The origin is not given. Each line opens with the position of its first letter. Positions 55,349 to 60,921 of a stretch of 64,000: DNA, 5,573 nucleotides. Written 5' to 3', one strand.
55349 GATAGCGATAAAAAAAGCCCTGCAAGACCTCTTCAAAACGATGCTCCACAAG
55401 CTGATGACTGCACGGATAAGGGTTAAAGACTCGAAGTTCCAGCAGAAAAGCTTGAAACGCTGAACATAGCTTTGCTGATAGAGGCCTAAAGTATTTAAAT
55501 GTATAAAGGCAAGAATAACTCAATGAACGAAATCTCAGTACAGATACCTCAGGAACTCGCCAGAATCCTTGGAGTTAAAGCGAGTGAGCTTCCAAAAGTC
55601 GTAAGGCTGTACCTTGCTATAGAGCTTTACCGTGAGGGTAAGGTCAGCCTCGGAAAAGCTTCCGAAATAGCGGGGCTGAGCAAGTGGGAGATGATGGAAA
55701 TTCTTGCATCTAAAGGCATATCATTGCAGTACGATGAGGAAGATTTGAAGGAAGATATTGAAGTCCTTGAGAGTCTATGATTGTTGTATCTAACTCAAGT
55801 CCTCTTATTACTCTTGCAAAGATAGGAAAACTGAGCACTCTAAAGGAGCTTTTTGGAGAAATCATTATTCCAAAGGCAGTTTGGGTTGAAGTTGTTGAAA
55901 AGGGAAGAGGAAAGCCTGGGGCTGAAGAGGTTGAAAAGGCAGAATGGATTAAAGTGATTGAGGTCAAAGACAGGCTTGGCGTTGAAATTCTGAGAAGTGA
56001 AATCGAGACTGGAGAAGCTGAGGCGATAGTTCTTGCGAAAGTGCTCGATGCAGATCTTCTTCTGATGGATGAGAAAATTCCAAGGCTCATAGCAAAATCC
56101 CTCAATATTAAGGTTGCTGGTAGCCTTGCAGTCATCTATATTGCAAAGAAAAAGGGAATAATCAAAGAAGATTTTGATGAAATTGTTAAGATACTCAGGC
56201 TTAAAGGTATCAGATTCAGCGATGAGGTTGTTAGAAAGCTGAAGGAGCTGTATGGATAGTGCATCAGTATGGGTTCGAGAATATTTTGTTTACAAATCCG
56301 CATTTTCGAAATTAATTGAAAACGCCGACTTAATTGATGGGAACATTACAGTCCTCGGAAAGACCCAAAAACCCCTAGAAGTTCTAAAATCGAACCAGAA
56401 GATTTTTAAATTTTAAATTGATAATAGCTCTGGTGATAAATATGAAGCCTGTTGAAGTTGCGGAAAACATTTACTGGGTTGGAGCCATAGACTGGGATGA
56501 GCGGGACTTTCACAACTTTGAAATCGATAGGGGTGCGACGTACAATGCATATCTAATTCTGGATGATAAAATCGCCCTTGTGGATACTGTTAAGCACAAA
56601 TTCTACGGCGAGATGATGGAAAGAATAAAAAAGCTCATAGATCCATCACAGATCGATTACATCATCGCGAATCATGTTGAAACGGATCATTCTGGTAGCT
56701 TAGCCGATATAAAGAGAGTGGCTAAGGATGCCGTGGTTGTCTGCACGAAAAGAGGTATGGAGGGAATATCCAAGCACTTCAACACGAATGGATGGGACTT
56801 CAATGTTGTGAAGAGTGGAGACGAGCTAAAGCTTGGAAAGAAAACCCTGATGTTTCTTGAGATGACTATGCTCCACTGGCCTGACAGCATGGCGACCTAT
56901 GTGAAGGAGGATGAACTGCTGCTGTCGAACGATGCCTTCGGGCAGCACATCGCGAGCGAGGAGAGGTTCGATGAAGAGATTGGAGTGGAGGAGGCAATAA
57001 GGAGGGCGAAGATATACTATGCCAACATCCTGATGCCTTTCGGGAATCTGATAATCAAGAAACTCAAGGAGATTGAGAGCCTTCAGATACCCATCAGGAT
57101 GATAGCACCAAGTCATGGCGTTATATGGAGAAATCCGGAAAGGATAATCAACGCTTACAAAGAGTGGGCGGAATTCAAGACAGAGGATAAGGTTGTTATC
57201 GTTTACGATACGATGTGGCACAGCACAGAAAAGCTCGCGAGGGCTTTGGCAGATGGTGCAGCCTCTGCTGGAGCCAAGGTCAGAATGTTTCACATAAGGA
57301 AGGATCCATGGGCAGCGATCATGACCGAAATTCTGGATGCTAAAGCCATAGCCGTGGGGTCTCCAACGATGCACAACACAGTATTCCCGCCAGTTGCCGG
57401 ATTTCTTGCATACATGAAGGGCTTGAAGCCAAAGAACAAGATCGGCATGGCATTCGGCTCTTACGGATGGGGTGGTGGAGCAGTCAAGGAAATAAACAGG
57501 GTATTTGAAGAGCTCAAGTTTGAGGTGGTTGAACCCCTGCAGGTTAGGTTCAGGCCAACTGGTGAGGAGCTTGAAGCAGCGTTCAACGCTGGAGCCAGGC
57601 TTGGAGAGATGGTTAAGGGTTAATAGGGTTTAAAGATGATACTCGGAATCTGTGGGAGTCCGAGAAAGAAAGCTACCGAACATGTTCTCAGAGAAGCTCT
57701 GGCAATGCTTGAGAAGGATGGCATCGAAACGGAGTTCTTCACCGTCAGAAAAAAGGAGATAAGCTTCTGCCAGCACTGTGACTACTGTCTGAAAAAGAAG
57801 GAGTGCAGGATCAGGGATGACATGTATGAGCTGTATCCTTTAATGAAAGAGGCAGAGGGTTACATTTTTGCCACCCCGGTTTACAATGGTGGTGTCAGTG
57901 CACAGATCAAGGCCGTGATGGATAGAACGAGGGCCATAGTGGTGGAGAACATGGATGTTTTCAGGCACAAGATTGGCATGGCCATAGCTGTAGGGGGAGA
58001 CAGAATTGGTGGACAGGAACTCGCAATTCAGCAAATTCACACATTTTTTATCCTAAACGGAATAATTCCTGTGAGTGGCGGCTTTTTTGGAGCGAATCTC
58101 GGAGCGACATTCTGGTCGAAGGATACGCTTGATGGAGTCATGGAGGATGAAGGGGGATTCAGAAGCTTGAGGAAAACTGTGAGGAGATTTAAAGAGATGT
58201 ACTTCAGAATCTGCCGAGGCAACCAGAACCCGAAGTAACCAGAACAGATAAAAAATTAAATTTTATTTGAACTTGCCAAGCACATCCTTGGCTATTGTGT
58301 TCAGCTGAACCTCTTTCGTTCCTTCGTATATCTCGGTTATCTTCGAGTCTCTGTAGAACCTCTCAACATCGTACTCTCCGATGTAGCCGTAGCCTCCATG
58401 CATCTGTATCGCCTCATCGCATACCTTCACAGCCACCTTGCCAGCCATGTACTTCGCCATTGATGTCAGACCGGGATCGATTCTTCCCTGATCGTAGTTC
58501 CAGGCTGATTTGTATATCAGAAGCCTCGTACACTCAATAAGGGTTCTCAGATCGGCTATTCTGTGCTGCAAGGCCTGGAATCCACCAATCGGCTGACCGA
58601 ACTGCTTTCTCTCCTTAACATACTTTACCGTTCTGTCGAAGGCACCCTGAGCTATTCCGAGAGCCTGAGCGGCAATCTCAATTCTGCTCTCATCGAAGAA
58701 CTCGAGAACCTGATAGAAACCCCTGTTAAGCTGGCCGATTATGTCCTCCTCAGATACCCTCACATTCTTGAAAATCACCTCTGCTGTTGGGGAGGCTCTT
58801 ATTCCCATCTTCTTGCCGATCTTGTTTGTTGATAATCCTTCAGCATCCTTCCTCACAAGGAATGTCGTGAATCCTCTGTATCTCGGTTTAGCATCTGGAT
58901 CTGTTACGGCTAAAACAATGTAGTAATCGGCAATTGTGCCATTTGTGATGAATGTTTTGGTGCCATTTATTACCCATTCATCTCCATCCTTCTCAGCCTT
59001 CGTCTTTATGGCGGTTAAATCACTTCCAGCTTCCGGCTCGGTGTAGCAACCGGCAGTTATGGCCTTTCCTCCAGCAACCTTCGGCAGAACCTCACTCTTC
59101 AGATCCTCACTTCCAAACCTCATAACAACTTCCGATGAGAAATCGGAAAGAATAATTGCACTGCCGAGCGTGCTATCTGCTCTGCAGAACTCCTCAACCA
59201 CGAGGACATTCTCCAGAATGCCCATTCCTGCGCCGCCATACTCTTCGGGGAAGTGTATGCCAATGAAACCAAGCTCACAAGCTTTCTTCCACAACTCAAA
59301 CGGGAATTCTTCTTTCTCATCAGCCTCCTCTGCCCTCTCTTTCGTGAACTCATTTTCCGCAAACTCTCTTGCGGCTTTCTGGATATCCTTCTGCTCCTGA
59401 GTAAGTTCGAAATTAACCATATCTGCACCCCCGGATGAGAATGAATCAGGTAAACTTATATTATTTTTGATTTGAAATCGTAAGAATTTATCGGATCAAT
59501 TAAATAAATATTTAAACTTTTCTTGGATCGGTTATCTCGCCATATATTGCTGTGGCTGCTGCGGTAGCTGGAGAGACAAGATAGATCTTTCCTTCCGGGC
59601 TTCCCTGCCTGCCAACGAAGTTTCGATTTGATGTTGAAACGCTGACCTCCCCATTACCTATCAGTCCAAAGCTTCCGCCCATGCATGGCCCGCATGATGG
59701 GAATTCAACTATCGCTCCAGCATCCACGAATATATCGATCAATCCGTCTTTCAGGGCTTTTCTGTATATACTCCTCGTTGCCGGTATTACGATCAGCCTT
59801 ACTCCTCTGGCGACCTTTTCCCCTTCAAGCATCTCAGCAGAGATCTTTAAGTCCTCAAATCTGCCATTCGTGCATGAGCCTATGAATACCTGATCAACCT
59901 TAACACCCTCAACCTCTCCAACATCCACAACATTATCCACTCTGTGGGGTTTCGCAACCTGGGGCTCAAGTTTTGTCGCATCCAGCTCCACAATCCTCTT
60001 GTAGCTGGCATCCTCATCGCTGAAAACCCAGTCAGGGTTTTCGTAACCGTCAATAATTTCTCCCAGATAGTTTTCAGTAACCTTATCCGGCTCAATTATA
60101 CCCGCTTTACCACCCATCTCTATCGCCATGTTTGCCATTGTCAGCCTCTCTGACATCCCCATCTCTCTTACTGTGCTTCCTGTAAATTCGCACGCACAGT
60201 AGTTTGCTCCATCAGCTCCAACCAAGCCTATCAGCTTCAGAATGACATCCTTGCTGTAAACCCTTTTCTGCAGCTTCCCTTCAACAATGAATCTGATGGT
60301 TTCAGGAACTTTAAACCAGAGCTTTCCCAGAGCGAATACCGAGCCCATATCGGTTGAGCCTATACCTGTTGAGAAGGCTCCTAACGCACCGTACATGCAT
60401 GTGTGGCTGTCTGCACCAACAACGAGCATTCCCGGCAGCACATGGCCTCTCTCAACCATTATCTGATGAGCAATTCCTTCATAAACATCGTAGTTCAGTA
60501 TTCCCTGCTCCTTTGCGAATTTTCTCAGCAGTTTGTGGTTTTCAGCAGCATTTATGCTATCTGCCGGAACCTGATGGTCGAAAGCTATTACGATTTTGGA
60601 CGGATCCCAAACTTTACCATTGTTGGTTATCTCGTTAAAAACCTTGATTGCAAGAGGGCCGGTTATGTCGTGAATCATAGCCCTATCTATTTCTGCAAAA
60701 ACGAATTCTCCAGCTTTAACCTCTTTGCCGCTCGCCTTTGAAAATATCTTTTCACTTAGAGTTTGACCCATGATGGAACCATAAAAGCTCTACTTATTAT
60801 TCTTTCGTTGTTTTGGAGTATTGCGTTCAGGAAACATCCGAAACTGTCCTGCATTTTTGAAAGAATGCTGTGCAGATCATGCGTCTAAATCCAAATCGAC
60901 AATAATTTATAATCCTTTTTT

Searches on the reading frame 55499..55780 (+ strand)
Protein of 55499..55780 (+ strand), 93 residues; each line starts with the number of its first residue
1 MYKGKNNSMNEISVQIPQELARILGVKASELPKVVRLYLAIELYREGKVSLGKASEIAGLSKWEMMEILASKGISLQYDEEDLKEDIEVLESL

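Call 31: search_protein_families(library=pfam, proteins=[window:55499-55780:+], max_evalue=0.001)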
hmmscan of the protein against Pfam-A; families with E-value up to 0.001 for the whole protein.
window:55499-55780:+ (93 aa): 1 family
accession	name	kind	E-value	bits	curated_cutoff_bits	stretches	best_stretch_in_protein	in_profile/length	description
PF03683.19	UPF0175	-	4.2e-26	90.9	27.9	1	16-88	1-74/75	Uncharacterised protein family (UPF0175)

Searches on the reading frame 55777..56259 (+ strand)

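Call 31: search_protein_families(library=pfam, proteins=[window:55777-56259:+], max_evalue=0.001)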
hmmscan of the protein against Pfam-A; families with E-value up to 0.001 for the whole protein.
window:55777-56259:+ (160 aa): 2 families
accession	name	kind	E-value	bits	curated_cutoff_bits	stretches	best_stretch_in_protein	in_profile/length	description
PF11848.13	DUF3368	-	5.3e-09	36.3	27.3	1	113-158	1-45/46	Domain of unknown function (DUF3368)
PF20698.3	PIN-TPR-GreABC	-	0.00088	20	27.8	0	8-46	5-45/138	PIN domain associated with the TPR-GreAB-C-PIN system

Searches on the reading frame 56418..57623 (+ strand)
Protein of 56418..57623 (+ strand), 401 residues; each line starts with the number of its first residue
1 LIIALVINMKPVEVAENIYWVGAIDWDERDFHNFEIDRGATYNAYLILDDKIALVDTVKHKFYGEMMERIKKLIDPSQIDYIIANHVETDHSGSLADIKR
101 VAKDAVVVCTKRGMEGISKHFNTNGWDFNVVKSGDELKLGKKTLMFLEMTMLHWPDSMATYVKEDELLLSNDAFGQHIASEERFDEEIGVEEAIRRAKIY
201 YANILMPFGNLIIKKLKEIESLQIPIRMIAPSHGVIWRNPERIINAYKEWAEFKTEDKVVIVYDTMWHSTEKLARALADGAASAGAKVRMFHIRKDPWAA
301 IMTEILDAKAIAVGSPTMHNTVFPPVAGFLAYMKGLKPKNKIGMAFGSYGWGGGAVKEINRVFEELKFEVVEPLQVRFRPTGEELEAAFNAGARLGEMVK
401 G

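Call 31: search_protein_families(library=pfam, proteins=[window:56418-57623:+], max_evalue=0.001)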
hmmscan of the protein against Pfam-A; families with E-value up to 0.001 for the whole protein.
window:56418-57623:+ (401 aa): 4 families
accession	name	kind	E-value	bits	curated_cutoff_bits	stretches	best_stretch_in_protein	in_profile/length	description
PF19583.5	ODP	-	2.3e-22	80.3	27.2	1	42-234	3-194/194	ODP family beta lactamase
PF00258.30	Flavodoxin_1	-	4.1e-20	72.8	25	1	261-392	1-143/143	Flavodoxin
PF00753.33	Lactamase_B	-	5.6e-11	43.2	22.7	1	43-178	7-155/196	Metallo-beta-lactamase superfamily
PF02878.22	PGM_PMM_I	-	9.8e-05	22.5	22.5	1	243-310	26-93/138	Phosphoglucomutase/phosphomannomutase, alpha/beta/alpha domain I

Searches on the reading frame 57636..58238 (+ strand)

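Call 31: search_protein_families(library=pfam, proteins=[window:57636-58238:+], max_evalue=0.001)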
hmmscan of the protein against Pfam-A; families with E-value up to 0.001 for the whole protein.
window:57636-58238:+ (200 aa): 2 families
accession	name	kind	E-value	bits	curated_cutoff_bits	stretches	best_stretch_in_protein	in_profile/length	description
PF03358.20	FMN_red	-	8e-35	120.1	24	1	2-153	3-147/152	NADPH-dependent FMN reductase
PF02525.22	Flavodoxin_2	-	1.1e-06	29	27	1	2-98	3-103/198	Flavodoxin-like fold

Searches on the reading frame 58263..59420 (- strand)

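Call 31: search_protein_families(library=pfam, proteins=[window:58263-59420:-], max_evalue=0.001)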
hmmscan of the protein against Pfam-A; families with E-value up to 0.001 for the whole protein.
window:58263-59420:- (385 aa): 5 families
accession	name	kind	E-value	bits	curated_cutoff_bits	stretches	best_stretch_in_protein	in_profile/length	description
PF00441.29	Acyl-CoA_dh_1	-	2.7e-53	180.6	22.4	1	232-380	1-149/150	Acyl-CoA dehydrogenase, C-terminal domain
PF02771.21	Acyl-CoA_dh_N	-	8e-34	116.8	22.9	1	7-118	1-112/113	Acyl-CoA dehydrogenase, N-terminal domain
PF02770.24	Acyl-CoA_dh_M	-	4.1e-29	101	33.3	1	125-220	3-97/97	Acyl-CoA dehydrogenase, middle domain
PF08028.16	Acyl-CoA_dh_2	-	2e-20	73.9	22.7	1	249-369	3-133/134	Acyl-CoA dehydrogenase, C-terminal domain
PF22924.1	ACOX_C_alpha1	-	0.00088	19.5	27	0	318-378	106-166/169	Acyl-CoA oxidase, C-alpha1 domain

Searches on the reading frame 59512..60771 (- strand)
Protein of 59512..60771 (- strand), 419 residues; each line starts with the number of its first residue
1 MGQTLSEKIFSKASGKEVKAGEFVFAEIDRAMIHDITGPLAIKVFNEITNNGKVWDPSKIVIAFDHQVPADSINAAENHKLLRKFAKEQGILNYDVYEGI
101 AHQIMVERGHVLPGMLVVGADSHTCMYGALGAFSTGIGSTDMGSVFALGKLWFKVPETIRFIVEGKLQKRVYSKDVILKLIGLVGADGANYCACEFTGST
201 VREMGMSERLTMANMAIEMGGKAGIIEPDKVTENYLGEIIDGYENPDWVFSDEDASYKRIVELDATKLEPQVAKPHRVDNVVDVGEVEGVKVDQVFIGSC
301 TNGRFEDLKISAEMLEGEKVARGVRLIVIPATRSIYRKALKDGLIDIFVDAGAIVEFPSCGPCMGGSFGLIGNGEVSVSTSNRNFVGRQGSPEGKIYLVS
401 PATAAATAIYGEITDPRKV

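Call 31: search_protein_families(library=pfam, proteins=[window:59512-60771:-], max_evalue=0.001)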
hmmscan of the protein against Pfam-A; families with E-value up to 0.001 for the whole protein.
window:59512-60771:- (419 aa): 1 family
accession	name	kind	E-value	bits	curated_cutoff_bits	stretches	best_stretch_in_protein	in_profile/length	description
PF00330.25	Aconitase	-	1e-105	354.9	28.7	2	7-285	1-304/463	Aconitase family (aconitate hydratase)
